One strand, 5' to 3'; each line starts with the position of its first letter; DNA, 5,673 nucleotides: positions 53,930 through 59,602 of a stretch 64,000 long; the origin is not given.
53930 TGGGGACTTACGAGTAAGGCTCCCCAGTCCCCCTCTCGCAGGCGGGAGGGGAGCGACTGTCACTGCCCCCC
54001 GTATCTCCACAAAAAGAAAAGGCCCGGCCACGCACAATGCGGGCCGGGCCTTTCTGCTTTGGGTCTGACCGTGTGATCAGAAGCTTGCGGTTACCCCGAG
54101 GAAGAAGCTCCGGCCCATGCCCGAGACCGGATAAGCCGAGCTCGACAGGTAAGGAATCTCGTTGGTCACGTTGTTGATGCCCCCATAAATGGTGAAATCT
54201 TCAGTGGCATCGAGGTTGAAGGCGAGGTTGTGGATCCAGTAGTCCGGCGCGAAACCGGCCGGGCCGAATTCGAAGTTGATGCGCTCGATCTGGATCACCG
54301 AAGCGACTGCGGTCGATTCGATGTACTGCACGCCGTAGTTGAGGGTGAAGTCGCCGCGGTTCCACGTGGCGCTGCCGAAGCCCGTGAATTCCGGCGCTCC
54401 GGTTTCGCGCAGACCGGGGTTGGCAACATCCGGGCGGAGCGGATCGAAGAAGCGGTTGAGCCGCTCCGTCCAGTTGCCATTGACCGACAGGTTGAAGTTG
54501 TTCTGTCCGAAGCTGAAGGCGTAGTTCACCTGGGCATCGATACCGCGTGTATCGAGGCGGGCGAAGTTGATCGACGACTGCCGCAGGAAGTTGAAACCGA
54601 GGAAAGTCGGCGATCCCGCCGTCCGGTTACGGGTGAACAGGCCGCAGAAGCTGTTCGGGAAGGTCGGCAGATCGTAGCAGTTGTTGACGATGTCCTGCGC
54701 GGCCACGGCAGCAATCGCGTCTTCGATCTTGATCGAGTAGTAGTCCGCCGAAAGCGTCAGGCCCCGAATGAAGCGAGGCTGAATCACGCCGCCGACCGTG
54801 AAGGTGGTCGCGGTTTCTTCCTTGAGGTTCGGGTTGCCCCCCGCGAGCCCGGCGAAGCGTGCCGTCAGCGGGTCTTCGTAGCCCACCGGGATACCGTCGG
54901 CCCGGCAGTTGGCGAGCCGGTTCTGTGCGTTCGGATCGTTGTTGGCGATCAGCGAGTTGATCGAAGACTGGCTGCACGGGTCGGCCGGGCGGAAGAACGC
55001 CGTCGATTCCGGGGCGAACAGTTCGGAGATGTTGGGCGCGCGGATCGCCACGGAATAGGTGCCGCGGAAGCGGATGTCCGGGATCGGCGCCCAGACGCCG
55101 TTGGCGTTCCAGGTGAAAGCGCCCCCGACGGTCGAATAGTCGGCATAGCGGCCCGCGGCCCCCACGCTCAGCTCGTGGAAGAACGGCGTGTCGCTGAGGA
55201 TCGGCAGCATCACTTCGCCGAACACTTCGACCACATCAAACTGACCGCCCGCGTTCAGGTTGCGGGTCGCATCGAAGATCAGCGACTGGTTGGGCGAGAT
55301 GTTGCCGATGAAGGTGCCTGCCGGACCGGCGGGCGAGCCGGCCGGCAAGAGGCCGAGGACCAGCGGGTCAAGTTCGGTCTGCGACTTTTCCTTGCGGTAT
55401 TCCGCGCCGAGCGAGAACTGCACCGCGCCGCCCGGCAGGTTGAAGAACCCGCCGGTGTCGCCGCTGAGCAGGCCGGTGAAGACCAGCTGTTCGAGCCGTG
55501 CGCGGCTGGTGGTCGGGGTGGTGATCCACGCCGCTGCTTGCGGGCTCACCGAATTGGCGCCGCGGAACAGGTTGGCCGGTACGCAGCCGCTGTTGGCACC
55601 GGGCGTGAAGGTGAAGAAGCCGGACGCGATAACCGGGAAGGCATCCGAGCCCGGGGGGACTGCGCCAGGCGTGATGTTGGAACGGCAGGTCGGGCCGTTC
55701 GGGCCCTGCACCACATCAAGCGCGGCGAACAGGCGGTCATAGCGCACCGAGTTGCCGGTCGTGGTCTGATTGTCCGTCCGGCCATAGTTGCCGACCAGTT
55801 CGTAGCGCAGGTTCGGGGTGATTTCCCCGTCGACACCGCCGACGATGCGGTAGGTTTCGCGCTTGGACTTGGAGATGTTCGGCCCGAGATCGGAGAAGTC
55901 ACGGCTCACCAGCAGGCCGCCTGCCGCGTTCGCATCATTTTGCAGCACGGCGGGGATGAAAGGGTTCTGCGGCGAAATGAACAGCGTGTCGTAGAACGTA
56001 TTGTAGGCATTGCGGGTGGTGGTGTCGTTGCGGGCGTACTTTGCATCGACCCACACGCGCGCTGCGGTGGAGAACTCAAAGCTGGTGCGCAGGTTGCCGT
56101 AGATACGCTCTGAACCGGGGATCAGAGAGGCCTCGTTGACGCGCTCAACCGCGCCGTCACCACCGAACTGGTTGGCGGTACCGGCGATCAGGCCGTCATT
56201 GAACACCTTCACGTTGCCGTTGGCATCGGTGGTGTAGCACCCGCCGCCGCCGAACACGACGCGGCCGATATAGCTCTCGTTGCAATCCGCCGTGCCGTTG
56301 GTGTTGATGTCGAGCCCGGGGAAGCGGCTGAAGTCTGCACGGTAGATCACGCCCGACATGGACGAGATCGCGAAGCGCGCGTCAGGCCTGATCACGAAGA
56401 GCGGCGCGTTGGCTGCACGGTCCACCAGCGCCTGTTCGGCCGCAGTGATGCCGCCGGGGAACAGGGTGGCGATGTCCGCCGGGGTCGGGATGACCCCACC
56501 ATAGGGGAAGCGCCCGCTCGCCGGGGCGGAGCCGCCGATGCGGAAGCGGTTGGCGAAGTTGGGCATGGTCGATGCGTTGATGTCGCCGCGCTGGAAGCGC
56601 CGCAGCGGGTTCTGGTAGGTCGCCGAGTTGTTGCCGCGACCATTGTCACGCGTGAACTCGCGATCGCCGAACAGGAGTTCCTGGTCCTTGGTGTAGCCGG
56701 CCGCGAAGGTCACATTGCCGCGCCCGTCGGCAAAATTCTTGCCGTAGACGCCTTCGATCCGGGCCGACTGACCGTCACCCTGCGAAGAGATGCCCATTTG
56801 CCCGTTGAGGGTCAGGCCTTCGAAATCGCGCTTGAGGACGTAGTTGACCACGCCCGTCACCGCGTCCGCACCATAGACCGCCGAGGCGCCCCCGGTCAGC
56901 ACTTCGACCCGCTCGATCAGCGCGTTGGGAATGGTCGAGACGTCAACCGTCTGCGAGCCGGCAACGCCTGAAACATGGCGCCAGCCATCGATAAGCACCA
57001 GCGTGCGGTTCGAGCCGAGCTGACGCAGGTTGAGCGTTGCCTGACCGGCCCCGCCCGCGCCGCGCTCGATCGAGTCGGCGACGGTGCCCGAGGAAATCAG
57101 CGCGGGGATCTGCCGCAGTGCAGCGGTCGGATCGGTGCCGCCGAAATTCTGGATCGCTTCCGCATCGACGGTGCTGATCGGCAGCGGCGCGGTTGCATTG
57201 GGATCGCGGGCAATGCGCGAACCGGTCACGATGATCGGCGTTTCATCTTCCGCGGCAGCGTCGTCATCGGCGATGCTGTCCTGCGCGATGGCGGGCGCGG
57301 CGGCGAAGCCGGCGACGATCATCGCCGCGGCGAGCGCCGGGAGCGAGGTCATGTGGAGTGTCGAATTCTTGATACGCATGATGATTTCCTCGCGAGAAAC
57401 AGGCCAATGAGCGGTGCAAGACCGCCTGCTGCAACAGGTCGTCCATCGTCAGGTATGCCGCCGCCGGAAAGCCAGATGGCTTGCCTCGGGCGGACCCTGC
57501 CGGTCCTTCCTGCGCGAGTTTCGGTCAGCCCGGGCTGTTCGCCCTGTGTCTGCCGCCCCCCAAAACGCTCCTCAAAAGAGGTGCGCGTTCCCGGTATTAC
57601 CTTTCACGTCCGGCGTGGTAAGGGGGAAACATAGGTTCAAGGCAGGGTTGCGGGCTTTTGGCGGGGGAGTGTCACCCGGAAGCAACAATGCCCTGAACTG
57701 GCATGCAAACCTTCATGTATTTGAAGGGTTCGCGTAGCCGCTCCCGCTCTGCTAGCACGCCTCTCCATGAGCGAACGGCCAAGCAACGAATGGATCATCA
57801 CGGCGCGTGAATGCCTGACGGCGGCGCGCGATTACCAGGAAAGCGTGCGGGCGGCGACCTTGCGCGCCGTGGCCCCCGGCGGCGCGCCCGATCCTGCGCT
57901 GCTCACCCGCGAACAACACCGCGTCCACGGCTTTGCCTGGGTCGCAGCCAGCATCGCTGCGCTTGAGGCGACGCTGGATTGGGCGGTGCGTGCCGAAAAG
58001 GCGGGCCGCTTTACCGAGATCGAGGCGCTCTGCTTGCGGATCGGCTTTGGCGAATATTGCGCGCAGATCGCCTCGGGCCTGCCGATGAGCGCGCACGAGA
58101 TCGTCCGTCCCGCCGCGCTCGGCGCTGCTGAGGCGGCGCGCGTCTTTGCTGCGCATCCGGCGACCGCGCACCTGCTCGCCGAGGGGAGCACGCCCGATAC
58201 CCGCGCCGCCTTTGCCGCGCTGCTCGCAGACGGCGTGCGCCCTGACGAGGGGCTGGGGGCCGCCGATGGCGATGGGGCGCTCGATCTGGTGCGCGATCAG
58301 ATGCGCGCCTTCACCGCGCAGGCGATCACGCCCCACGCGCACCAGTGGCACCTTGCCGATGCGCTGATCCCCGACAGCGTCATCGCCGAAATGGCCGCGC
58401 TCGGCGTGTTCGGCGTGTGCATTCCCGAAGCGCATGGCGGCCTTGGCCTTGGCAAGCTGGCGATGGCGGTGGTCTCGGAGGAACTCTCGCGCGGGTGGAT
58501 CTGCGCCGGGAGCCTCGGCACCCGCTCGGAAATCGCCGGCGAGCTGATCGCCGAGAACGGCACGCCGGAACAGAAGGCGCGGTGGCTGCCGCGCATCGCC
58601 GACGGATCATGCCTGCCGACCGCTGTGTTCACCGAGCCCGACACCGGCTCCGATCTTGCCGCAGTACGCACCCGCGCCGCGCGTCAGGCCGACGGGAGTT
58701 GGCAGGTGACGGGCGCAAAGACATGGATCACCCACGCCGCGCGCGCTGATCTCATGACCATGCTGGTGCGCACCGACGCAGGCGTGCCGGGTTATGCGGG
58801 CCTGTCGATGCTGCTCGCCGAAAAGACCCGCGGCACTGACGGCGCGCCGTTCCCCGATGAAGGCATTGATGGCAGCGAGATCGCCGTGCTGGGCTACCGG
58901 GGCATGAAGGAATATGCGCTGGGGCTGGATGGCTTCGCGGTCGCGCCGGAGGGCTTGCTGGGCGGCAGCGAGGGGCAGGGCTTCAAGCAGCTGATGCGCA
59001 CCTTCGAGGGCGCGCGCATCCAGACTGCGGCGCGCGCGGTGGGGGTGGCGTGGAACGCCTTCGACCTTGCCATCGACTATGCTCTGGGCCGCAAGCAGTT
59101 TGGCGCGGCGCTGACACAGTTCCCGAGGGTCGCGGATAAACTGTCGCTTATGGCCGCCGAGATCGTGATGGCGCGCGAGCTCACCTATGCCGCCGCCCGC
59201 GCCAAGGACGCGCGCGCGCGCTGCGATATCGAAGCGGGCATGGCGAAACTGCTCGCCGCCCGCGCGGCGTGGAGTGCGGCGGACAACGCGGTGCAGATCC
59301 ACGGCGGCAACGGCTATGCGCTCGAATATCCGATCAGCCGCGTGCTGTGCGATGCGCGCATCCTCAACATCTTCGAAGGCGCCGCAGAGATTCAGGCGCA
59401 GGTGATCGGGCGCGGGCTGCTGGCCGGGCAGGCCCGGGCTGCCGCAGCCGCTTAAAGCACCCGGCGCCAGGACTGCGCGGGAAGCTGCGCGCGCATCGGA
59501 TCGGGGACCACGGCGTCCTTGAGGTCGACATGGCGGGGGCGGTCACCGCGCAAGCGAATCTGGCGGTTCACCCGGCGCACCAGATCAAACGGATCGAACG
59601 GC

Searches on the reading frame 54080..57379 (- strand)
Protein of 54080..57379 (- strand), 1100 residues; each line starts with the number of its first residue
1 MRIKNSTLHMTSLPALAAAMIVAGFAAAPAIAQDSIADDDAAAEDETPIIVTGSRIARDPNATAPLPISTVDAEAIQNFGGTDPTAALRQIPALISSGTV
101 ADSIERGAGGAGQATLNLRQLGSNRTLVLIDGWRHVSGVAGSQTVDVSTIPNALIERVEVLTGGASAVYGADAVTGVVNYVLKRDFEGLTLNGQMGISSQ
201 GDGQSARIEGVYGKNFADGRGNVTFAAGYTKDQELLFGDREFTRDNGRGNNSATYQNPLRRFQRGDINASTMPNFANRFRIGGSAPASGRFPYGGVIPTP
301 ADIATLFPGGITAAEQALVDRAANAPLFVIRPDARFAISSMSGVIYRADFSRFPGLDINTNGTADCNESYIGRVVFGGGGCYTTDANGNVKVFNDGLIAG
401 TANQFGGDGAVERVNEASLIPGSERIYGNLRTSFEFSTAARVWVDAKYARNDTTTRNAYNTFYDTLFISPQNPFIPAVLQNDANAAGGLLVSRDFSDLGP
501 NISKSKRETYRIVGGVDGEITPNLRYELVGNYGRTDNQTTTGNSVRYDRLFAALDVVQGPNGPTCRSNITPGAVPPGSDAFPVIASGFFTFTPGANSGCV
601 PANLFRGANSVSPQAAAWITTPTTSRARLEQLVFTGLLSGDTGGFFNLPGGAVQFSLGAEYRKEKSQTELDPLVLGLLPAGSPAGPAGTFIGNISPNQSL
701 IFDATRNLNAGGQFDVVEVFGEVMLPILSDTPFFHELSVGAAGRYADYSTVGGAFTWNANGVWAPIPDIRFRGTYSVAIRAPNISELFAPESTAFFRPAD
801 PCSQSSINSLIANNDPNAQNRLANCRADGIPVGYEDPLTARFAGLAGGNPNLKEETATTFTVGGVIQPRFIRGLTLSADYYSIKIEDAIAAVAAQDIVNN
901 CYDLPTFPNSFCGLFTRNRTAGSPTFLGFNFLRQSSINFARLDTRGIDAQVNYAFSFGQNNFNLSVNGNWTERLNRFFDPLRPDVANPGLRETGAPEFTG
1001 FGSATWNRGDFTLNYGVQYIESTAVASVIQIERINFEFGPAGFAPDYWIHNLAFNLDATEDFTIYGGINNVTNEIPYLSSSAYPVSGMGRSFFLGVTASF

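Call 15: search_protein_families(library=ncbifam, proteins=[window:54080-57379:-])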
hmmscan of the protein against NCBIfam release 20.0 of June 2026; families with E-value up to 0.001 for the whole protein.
window:54080-57379:- (1100 aa): 23 families
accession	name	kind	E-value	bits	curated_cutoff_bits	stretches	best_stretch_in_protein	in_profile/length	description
NF007926.1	PRK10641.1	equivalog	1e-24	87.1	836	1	35-231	18-196/617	TonB-dependent vitamin B12 receptor BtuB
TIGR01785.1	TonB-hemin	subfamily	8.2e-23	80.7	316.85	2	49-181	4-127/677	TonB-dependent heme/hemoglobin receptor family protein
TIGR01779.1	TonB-B12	equivalog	8.9e-21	74.1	599.7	1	32-231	15-200/614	TonB-dependent vitamin B12 receptor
TIGR01786.1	TonB-hemlactrns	subfamily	9.8e-21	73.8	323.75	2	702-1100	403-719/719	TonB-dependent hemoglobin/transferrin/lactoferrin family receptor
NF010010.0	PRK13483.1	equivalog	4.8e-16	57.9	927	1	21-187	8-167/660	ligand-gated channel protein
NF007478.2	PRK10064.1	equivalog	5.2e-13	48.1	745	1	34-184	22-159/663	catecholate siderophore receptor CirA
TIGR04056.1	OMP_RagA_SusC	subfamily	8.4e-11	40.9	368.25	1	67-178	97-199/981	SusC/RagA family TonB-linked outer membrane protein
TIGR01783.1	TonB-siderophor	subfamily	8.8e-11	41.1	223.5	1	108-215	37-141/649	TonB-dependent siderophore receptor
NF010012.0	PRK13486.1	equivalog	1.3e-10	40.4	924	1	48-187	27-162/696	TonB-dependent receptor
NF010038.0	PRK13513.1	equivalog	4e-10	38.9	942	1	26-184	15-166/659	ligand-gated channel protein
NF010048.1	PRK13524.1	subfamily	5.5e-10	38.4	493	1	30-187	24-180/744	FepA family TonB-dependent siderophore receptor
NF050067.1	TonBEntbctnRecCfrA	equivalog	7.2e-10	37.8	1200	1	33-184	16-159/698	TonB-dependent ferric enterobactin receptor CfrA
NF010011.0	PRK13484.1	equivalog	1.1e-09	37.2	1197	1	41-196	25-171/682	IreA family TonB-dependent siderophore receptor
NF049946.1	TonB_dep_CU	exception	4e-08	32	700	1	105-225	92-209/683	TonB-dependent receptor, CU motif-type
NF053590.1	TonB_dep_TOL0244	equivalog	5.2e-08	32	645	1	62-210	26-167/604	TOL_0244 family TonB-dependent receptor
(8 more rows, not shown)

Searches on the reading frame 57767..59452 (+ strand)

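Call 15: search_protein_families(library=ncbifam, proteins=[window:57767-59452:+])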
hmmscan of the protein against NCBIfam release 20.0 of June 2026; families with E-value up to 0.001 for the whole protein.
window:57767-59452:+ (562 aa): 20 families
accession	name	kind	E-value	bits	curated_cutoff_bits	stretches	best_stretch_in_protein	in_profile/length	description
NF042972.1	AcrlCoAredClosAcrC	equivalog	1.3e-69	234.7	640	1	174-552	11-377/378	acryloyl-CoA reductase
NF045552.1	GlutCoADH_Des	equivalog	5.5e-60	203.6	470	1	172-548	9-376/387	glutaryl-CoA dehydrogenase Acd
NF058590.1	AcCoDHFadEBacil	equivalog_domain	1.4e-51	175.8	600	1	175-550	28-409/586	acyl-CoA dehydrogenase FadE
NF042439.1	SulpropCoADesulf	equivalog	1.5e-51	175.3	600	1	177-553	2-372/379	3-sulfinopropanoyl-CoA desulfinase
NF043006.1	CyhCrbnylCoADH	equivalog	4.1e-50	170.9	650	1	176-551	12-375/380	cyclohexane-1-carbonyl-CoA dehydrogenase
NF008997.0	PRK12341.1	equivalog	1.7e-47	162.3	537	1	199-552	36-377/382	acyl-CoA dehydrogenase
NF045652.1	ProlPCPDhRedW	equivalog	5.1e-40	137.4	650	1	210-551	41-373/376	L-prolyl-[peptidyl-carrier protein] dehydrogenase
TIGR03207.1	cyc_hxne_CoA_dh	equivalog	2e-39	135.4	575.35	1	175-549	8-369/372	cyclohexanecarboxyl-CoA dehydrogenase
NF002885.1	PRK03354.1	equivalog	3.5e-36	125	540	1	201-552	38-374/378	crotonobetainyl-CoA dehydrogenase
NF053553.1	prodigi_MBC_PigA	equivalog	8.2e-36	123.9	500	1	177-550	14-378/381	prodigiosin MBC biosynthesis dehydrogenase PigA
NF052270.1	Staph_DH_FadE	equivalog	1.4e-32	113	600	1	264-552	120-394/400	acyl-CoA dehydrogenase FadE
NF007000.1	PRK09463.1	subfamily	9.6e-25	87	600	1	192-516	63-397/726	acyl-CoA dehydrogenase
TIGR03203.1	pimD_small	equivalog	1.5e-23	83.5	652.7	1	204-526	41-351/378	pimeloyl-CoA dehydrogenase small subunit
TIGR03204.1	pimC_large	equivalog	2.6e-20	72.7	623.85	1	219-473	59-297/395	pimeloyl-CoA dehydrogenase large subunit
NF049984.1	Rv1679_FadE16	equivalog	6.1e-20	71.8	600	1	197-551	21-365/371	Rv1679 family acyl-CoA dehydrogenase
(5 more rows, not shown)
